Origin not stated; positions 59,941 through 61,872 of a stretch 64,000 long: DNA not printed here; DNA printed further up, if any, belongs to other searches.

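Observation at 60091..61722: Soluble two-domain glycosyltransferase with a sialyltransferase-like N-domain fused to a GT-A (DXD) domain, operonic with mom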

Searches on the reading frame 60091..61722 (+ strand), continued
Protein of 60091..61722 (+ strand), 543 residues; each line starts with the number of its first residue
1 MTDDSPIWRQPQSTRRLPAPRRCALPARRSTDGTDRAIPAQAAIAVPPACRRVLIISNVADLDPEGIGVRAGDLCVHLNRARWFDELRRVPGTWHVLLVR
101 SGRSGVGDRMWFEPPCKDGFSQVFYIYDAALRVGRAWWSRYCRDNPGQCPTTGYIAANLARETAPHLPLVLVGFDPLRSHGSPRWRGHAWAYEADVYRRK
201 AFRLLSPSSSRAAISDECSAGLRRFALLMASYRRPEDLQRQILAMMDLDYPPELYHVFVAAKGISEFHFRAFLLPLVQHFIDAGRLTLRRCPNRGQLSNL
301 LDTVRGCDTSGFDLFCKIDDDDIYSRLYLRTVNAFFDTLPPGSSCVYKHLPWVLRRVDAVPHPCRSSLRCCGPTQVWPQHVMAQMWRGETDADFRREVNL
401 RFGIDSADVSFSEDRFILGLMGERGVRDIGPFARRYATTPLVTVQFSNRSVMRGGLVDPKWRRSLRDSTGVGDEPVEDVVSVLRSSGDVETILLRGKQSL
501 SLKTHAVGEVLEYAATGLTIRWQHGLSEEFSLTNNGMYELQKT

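Call 75: find_encoding_contigs(protein=P0011, flank=10000, max_places=2)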
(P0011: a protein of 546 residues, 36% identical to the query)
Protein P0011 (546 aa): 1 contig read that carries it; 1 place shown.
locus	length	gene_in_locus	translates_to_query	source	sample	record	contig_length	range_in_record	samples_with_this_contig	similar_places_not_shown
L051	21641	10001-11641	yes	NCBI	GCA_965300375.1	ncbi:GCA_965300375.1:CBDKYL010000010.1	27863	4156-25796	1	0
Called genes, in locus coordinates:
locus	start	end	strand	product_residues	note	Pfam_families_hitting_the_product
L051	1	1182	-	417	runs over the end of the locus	-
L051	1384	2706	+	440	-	PF00271:Helicase_C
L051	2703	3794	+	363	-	PF10926:DUF2800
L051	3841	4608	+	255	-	-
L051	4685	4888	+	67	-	-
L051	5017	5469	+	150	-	PF11149:DUF2924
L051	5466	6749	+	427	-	PF00239:Resolvase, PF07508:Recombinase, PF13408:Zn_ribbon_recom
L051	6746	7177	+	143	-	-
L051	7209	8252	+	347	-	PF13692:Glyco_trans_1_4, PF00534:Glycos_transf_1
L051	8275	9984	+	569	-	PF04572:Gb3_synth (faint), PF01762:Galactosyl_T (weak)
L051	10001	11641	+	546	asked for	-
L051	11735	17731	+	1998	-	PF05593:RHS_repeat (weak)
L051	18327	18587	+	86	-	-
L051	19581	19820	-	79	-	-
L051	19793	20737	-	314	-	-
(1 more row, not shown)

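Call 85: search_protein_families(library=ncbifam, proteins=[window:60091-61722:+, P0003, P0013, P0015], max_evalue=0.01)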
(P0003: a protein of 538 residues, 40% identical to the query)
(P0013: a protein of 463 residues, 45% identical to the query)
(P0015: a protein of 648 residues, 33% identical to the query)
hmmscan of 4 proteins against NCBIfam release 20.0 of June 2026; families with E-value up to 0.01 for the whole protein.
window:60091-61722:+ (543 aa): 0 families

P0003 (538 aa): 0 families

P0013 (463 aa): 0 families

P0015 (648 aa): 0 families
